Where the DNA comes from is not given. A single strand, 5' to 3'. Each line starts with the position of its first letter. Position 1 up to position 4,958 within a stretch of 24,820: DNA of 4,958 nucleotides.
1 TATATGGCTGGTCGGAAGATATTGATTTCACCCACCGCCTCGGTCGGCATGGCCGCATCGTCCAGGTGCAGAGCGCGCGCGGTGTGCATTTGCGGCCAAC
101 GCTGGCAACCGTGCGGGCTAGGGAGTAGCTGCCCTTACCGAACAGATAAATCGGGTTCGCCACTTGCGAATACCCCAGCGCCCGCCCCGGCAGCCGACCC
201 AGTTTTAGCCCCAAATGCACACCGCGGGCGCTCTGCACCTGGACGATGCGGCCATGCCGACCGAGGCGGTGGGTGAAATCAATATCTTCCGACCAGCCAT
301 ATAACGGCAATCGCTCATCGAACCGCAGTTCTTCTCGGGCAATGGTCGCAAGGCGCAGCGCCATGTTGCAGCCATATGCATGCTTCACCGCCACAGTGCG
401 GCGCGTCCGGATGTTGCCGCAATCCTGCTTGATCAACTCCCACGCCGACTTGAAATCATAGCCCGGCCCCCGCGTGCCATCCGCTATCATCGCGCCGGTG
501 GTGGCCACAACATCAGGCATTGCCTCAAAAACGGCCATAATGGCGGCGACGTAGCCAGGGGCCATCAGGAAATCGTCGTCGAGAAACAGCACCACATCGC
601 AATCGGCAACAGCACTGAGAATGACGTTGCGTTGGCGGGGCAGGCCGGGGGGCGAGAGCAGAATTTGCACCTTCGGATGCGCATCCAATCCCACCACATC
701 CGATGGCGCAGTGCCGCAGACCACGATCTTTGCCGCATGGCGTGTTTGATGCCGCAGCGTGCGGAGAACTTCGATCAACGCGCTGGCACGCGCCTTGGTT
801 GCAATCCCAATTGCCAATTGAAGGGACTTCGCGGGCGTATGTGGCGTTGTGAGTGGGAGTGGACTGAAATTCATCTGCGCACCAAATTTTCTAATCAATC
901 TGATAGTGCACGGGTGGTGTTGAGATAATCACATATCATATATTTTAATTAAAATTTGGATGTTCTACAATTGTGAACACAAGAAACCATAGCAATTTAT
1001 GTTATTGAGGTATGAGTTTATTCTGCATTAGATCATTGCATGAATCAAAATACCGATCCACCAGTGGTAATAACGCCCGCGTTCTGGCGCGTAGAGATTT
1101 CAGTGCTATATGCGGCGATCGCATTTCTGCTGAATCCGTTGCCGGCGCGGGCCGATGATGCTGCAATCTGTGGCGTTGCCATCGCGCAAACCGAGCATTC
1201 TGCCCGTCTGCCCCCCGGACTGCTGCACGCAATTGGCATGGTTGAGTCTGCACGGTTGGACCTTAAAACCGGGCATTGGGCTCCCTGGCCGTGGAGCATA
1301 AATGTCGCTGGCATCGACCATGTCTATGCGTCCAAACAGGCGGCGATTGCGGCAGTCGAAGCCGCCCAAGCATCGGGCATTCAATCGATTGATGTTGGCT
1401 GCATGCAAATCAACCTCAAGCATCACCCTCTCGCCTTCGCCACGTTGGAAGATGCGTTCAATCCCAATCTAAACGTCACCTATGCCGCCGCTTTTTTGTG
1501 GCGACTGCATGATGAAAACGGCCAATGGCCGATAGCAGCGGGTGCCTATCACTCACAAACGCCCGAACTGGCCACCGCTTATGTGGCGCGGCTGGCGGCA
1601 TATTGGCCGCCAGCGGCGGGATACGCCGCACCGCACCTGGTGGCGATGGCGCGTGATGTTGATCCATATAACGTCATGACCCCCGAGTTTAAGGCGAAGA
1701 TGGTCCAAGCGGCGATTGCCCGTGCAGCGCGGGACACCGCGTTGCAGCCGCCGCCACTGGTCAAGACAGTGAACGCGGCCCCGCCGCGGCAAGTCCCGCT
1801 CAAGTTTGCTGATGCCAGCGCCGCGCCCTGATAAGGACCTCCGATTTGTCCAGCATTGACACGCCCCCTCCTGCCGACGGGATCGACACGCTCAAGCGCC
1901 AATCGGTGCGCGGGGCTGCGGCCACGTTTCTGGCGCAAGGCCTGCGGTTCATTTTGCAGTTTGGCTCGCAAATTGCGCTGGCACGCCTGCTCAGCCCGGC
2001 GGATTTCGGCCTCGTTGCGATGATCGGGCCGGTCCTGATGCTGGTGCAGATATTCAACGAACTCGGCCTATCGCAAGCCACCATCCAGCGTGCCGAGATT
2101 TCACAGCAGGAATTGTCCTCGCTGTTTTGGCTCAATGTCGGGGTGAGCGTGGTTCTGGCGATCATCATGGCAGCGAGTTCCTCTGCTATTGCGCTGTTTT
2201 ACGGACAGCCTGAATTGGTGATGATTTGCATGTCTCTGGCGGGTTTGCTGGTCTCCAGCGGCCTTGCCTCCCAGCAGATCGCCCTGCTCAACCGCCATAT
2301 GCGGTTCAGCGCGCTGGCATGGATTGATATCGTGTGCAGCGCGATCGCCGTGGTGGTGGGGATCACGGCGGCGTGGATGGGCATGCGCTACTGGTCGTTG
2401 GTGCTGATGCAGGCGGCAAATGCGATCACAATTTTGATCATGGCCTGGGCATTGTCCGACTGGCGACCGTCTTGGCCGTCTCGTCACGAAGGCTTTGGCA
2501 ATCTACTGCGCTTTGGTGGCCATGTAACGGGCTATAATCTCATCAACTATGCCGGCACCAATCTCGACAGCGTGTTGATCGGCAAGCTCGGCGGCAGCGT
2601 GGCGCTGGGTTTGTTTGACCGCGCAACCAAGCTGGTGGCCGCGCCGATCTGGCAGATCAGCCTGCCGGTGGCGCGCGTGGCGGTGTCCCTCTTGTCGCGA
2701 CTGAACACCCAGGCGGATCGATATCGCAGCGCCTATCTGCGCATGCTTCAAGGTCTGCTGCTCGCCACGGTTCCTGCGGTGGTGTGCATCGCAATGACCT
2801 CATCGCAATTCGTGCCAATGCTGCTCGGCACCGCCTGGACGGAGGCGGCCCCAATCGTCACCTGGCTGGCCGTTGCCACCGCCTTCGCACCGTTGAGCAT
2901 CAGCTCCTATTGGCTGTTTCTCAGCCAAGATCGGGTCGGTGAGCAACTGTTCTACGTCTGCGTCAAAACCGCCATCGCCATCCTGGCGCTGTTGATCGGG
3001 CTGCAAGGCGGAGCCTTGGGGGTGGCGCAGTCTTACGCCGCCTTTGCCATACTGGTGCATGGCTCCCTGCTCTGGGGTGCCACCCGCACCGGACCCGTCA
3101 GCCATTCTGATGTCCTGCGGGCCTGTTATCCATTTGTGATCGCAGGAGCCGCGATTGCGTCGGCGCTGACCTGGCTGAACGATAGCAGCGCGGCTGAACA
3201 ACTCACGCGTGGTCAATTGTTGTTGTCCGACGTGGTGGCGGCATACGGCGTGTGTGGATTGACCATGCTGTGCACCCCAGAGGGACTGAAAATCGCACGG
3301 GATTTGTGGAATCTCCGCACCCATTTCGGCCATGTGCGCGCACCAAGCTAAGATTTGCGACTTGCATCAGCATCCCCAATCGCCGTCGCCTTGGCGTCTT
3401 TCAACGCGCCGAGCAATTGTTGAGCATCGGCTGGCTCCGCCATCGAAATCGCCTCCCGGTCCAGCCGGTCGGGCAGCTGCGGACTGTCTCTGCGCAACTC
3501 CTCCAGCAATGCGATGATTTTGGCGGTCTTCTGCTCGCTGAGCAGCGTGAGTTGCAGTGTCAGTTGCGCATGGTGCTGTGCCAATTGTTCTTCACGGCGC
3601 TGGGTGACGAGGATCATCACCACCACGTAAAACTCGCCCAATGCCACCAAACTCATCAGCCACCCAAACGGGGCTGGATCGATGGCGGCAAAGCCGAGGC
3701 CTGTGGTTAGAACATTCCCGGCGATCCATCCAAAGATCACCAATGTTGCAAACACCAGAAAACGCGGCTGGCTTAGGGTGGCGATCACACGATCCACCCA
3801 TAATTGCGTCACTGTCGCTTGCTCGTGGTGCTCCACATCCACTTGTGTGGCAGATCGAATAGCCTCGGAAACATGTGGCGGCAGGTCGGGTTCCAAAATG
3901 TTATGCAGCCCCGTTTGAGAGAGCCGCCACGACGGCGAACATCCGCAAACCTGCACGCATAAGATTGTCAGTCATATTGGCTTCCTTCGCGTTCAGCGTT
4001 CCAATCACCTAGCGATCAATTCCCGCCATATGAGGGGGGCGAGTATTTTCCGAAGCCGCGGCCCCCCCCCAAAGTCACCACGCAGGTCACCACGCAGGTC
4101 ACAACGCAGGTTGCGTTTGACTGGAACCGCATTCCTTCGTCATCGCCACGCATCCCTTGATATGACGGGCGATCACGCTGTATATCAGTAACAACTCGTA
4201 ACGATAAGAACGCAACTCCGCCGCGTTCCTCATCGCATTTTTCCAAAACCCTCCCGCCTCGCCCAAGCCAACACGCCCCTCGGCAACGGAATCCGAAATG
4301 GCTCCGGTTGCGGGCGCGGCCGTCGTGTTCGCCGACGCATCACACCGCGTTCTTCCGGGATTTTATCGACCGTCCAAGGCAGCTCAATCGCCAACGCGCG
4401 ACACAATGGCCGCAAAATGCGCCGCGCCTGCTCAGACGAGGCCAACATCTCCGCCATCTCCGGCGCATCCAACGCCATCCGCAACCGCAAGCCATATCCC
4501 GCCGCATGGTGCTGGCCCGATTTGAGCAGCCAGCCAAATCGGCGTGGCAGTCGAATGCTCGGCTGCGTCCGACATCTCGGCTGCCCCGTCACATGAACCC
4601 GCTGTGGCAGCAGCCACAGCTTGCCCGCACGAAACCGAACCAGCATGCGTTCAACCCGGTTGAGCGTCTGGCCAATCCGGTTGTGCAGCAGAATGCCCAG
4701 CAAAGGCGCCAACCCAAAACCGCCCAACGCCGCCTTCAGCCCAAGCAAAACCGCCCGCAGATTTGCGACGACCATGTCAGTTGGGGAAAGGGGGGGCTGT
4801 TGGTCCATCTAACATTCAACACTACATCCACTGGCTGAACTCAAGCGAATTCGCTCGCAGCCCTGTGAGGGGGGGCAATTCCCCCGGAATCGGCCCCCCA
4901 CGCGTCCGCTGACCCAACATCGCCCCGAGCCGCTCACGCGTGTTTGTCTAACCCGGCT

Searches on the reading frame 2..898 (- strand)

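Call 21: search_protein_families(library=pfam, proteins=[window:2-898:-], max_evalue=0.01)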
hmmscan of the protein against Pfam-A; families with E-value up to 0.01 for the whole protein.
window:2-898:- (299 aa): 2 families
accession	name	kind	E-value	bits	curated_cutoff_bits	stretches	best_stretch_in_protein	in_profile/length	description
PF00535.33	Glycos_transf_2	-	2.2e-05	24.9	23.3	1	30-144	2-124/168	Glycosyl transferase family 2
PF13632.12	Glyco_trans_2_3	-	0.0082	16.4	27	0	103-228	2-122/198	Glycosyl transferase family group 2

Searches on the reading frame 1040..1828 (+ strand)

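Call 21: search_protein_families(library=pfam, proteins=[window:1040-1828:+], max_evalue=0.01)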
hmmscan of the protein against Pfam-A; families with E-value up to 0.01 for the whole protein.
window:1040-1828:+ (263 aa): 1 family
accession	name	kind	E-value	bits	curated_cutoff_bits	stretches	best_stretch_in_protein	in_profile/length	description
PF01464.25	SLT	-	7.4e-07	29.2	21.3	1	112-172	29-96/117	Transglycosylase SLT domain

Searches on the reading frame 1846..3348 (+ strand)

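Call 21: search_protein_families(library=pfam, proteins=[window:1846-3348:+], max_evalue=0.01)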
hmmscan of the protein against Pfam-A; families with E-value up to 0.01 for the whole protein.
window:1846-3348:+ (501 aa): 2 families
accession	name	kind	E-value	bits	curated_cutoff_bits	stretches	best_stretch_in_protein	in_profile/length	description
PF13440.11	Polysacc_synt_3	-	4.8e-79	266.1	23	1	45-336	2-293/293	Polysaccharide biosynthesis protein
PF01943.22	Polysacc_synt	-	8.8e-37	127.5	28.2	1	21-285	2-272/274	Polysaccharide biosynthesis protein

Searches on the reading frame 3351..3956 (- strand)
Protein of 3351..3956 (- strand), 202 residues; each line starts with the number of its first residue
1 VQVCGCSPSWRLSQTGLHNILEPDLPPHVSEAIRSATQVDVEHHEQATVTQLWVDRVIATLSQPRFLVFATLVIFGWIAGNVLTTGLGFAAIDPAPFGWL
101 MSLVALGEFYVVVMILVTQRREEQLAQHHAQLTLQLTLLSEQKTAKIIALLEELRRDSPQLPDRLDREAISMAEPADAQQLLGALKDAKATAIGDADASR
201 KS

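Call 21: search_protein_families(library=pfam, proteins=[window:3351-3956:-], max_evalue=0.01)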
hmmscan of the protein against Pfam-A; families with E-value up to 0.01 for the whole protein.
window:3351-3956:- (202 aa): 1 family
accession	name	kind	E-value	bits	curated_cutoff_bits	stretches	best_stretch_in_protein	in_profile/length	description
PF06210.16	DUF1003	-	2.9e-16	59.9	27.4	1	65-160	5-98/103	Protein of unknown function (DUF1003)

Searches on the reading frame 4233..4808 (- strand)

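Call 21: search_protein_families(library=pfam, proteins=[window:4233-4808:-], max_evalue=0.01)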
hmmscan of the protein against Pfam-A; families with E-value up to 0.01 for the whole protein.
window:4233-4808:- (192 aa): 1 family
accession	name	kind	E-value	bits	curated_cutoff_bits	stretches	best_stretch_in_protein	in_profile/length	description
PF05774.16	Herpes_heli_pri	-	0.0081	16.8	25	0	55-106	31-83/127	Herpesvirus helicase-primase complex component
